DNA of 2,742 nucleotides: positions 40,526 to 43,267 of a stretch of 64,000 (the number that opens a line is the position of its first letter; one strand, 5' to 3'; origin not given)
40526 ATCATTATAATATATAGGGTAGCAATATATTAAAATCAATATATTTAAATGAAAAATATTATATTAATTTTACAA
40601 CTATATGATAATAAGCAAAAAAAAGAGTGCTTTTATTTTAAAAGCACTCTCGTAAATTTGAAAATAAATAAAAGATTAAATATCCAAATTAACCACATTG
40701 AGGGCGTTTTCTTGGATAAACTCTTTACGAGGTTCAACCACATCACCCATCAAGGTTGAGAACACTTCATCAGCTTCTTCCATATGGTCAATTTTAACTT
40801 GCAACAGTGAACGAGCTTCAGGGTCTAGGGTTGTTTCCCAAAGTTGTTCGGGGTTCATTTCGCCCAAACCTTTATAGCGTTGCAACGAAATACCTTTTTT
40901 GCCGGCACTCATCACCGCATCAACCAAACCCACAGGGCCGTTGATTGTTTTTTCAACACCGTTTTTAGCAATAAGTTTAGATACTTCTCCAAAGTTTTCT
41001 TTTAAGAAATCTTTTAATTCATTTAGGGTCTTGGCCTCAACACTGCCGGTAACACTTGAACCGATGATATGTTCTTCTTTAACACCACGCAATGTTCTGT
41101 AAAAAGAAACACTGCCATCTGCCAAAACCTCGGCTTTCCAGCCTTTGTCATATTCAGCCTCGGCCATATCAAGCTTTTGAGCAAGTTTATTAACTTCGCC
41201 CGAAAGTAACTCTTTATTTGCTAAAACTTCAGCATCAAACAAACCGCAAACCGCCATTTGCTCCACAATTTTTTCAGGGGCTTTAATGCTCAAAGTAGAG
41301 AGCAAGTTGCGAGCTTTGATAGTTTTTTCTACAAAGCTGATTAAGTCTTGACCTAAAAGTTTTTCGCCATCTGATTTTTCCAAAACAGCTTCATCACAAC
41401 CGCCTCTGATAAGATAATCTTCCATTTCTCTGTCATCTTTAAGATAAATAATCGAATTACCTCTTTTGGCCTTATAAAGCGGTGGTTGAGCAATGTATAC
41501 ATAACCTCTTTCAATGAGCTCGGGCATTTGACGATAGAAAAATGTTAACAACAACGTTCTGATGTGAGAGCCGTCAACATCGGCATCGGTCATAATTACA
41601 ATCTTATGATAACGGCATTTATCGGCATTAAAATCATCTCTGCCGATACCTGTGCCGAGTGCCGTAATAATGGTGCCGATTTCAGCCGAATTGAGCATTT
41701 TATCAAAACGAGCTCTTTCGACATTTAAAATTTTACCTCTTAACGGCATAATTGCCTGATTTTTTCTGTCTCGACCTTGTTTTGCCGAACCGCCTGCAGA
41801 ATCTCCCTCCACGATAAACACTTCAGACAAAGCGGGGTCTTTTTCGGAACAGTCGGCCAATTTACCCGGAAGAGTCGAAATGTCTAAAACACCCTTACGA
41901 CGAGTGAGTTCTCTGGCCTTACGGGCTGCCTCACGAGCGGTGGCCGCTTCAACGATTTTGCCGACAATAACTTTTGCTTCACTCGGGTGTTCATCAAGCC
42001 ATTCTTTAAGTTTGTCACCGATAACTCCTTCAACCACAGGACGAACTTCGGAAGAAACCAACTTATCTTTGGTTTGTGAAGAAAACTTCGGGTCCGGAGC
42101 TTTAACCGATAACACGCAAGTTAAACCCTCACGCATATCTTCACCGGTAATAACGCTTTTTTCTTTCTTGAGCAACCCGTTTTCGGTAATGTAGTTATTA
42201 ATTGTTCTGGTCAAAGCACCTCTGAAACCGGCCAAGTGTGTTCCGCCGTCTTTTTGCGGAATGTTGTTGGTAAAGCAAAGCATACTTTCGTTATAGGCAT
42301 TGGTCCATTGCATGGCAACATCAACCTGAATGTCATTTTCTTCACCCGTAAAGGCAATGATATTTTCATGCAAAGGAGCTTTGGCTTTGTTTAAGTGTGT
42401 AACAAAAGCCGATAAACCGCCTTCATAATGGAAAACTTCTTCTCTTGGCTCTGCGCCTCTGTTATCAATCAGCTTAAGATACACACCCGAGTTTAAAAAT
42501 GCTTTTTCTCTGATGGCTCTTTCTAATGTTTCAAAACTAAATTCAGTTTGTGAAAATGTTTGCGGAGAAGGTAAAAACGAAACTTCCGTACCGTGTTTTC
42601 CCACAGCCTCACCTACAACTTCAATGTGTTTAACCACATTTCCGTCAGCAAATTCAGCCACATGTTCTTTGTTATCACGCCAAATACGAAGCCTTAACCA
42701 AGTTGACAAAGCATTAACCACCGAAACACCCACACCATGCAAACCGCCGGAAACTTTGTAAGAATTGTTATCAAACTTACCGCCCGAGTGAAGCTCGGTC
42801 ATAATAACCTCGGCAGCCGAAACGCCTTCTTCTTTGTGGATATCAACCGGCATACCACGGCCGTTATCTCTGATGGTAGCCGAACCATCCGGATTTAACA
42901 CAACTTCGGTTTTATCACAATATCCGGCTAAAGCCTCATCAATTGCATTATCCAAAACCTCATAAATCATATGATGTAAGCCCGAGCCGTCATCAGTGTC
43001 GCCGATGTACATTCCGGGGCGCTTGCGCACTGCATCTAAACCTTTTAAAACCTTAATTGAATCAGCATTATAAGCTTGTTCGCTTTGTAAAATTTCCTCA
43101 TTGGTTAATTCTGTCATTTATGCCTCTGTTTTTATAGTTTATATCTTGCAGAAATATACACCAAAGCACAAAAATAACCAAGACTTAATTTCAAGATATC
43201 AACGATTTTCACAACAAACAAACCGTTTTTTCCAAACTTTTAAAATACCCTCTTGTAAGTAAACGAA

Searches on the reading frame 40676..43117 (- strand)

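Call 78: search_protein_families(library=pfam, proteins=[window:40676-43117:-], max_evalue=0.001)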
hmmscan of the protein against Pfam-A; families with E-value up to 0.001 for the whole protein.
window:40676-43117:- (813 aa): 5 families
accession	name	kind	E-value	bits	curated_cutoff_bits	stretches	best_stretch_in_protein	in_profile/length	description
PF00204.31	DNA_gyraseB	-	3.4e-62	209.4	27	1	234-403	1-172/173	DNA gyrase B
PF00986.26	DNA_gyraseB_C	-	2.1e-30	105.1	29.8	1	740-802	1-63/63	DNA gyrase B subunit, carboxyl terminus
PF01751.28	Toprim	-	2.2e-20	73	23.1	1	432-544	1-95/96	Toprim domain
PF02518.31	HATPase_c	-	1.3e-15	58.2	26.4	1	43-151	2-97/111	Histidine kinase-, DNA gyrase B-, and HSP90-like ATPase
PF21249.2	GyrB_hook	-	0.00045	20.2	23.7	1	546-570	1-25/29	GyrB, hook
